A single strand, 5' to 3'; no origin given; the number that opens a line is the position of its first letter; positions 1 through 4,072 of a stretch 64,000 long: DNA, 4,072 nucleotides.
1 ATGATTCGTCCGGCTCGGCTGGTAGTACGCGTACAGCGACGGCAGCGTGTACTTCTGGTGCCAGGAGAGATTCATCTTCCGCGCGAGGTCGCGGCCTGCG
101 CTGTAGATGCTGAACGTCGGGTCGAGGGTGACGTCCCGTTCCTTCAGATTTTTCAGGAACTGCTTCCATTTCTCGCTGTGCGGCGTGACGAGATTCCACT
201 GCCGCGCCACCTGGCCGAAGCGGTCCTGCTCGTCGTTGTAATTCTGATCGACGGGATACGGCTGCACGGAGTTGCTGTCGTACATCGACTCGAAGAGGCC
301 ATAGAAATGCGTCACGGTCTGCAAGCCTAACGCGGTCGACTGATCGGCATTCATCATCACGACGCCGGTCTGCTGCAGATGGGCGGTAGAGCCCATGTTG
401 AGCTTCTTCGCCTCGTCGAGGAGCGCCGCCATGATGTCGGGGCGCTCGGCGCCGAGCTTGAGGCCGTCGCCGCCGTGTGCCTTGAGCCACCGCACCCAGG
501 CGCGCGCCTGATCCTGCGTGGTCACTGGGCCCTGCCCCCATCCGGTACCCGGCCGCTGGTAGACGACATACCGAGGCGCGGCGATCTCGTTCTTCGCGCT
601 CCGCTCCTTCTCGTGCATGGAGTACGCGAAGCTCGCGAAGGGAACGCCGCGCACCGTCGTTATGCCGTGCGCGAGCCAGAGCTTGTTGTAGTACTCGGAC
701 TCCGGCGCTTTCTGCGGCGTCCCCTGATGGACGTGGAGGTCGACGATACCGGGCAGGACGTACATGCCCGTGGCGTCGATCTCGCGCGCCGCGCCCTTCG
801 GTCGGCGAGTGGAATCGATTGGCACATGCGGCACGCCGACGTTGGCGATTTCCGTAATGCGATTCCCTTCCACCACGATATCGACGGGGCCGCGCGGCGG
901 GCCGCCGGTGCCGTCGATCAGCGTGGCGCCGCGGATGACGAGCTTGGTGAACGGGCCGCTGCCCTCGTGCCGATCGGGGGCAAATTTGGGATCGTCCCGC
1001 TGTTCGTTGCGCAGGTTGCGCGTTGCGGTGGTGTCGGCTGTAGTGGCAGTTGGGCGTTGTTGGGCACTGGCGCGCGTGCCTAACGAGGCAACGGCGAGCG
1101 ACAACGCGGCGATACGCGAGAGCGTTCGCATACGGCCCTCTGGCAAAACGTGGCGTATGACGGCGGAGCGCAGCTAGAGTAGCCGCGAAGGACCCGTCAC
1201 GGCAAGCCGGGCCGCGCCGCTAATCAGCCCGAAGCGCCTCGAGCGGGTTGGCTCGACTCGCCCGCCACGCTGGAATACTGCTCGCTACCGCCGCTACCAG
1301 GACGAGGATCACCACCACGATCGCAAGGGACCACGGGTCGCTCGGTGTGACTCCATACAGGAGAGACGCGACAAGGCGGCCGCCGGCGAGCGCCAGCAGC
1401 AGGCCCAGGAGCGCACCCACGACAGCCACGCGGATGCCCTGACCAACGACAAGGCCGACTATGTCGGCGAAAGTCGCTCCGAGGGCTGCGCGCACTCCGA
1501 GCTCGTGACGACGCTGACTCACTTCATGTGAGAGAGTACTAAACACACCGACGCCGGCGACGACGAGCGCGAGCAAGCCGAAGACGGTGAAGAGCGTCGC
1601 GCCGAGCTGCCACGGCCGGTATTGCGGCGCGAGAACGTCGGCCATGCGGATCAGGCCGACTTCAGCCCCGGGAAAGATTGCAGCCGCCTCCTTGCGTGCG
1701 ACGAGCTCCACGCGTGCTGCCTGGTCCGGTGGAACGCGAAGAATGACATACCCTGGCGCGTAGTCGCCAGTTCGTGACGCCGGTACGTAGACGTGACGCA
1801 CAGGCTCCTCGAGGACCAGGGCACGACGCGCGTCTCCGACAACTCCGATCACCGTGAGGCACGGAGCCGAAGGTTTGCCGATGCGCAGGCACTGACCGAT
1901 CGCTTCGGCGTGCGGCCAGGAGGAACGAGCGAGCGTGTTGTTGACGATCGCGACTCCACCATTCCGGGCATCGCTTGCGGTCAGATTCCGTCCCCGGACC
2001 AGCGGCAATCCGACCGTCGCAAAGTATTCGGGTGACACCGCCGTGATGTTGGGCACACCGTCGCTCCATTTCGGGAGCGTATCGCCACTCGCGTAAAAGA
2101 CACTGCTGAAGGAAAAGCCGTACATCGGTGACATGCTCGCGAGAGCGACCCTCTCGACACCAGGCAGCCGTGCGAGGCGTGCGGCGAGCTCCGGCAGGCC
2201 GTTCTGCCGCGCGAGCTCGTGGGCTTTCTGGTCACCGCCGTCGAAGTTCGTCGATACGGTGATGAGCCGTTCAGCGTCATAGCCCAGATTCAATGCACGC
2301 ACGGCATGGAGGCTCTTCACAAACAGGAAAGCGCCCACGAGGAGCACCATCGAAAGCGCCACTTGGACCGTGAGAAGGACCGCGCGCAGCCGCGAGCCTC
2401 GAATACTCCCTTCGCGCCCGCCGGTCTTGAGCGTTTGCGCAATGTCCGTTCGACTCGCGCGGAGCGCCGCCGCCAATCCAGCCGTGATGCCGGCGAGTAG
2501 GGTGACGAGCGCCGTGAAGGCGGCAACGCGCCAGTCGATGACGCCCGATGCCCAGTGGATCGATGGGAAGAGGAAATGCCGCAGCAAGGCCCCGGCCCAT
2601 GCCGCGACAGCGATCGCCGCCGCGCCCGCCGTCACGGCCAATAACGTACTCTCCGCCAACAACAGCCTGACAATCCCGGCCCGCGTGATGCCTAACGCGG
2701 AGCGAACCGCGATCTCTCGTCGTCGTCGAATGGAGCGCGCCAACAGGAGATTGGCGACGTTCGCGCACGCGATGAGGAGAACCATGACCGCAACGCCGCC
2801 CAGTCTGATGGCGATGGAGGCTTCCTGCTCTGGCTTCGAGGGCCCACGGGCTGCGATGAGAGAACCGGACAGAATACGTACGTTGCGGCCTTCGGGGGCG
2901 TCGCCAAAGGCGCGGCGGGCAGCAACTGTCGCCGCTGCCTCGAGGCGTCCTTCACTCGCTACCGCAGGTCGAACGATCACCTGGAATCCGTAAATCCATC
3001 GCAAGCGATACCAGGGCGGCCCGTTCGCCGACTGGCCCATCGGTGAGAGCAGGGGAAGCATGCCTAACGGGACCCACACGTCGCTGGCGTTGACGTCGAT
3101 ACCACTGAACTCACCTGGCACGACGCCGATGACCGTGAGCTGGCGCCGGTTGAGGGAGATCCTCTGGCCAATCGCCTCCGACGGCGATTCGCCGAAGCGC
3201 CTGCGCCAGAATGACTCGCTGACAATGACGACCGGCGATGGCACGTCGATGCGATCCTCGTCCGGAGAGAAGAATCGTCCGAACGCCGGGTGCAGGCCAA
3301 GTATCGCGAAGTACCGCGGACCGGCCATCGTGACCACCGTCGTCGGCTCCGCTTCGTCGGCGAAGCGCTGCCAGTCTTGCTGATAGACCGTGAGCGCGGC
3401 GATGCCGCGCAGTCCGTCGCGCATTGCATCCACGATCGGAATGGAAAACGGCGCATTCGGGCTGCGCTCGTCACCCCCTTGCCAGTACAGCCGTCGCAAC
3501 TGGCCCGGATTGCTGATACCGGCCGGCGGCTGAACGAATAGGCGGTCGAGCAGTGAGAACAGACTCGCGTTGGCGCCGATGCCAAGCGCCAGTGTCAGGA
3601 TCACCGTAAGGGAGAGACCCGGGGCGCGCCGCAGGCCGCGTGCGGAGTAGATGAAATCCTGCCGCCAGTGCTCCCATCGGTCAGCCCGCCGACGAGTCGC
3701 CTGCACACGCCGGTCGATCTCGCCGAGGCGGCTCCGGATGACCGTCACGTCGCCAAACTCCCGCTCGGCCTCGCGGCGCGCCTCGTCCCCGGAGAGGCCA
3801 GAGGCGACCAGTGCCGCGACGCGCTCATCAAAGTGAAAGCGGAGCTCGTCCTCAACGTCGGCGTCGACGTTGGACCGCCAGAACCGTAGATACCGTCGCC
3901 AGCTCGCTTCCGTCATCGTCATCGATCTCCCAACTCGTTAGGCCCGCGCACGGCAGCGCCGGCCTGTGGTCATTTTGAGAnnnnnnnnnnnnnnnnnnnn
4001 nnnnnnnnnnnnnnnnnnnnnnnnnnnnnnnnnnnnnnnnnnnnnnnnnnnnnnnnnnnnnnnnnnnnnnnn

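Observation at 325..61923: One non-palindromic 8-mer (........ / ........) is massively over-represented and overrides codon preference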

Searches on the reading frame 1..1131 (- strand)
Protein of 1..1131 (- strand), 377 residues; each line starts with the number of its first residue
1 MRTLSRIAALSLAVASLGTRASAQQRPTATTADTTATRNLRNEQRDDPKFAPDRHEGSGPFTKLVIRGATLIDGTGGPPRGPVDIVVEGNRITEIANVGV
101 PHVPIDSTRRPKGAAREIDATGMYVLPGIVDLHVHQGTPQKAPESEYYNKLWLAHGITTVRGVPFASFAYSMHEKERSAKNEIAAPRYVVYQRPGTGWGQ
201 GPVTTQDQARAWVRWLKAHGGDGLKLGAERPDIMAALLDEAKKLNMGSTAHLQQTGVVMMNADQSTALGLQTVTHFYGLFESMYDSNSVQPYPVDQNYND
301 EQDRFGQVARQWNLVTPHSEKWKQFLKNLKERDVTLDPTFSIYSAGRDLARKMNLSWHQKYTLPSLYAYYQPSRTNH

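Call 14: search_protein_families(library=pfam, proteins=[window:1-1131:-])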
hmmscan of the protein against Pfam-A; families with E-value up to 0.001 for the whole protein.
window:1-1131:- (377 aa): 2 families
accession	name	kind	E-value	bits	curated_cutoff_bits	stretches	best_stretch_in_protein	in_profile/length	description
PF01979.26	Amidohydro_1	-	0.00034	20.4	25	1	124-256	1-159/345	Amidohydrolase family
PF07969.17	Amidohydro_3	-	0.00061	19.8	29.7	0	116-135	1-20/472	Amidohydrolase family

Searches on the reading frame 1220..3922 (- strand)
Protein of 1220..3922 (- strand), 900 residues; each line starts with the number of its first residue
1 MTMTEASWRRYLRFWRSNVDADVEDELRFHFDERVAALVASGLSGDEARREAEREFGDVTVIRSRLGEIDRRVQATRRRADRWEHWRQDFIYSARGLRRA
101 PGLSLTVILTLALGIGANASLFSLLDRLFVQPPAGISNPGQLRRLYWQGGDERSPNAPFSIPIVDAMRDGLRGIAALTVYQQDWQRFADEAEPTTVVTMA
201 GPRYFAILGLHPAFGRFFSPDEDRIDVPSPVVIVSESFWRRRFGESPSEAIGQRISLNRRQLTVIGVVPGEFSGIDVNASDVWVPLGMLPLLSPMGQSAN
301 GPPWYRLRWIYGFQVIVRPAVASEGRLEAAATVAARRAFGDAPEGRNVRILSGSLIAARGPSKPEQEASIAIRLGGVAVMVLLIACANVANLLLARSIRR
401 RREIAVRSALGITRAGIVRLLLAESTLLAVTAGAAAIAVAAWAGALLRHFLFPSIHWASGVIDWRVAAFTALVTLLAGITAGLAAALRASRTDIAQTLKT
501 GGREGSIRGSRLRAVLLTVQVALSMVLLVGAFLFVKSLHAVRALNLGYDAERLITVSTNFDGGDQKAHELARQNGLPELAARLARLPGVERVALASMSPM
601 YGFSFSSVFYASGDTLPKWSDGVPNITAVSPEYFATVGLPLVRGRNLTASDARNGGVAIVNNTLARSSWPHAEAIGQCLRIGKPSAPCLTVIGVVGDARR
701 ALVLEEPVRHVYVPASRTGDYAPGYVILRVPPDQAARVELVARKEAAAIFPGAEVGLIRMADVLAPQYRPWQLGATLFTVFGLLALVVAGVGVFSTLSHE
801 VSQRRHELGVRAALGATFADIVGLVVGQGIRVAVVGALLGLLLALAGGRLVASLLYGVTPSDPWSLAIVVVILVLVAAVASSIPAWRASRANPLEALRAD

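Call 8: search_protein_families(library=pfam, proteins=[window:1220-3922:-])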
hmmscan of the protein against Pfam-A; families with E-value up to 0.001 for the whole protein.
window:1220-3922:- (900 aa): 2 families
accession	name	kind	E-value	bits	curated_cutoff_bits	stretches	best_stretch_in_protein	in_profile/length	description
PF12704.14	MacB_PCD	-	9.1e-40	137.6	27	2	104-318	1-190/207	MacB-like periplasmic core domain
PF02687.27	FtsX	-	7.2e-26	91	25.5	2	780-893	2-120/120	FtsX-like permease C-terminal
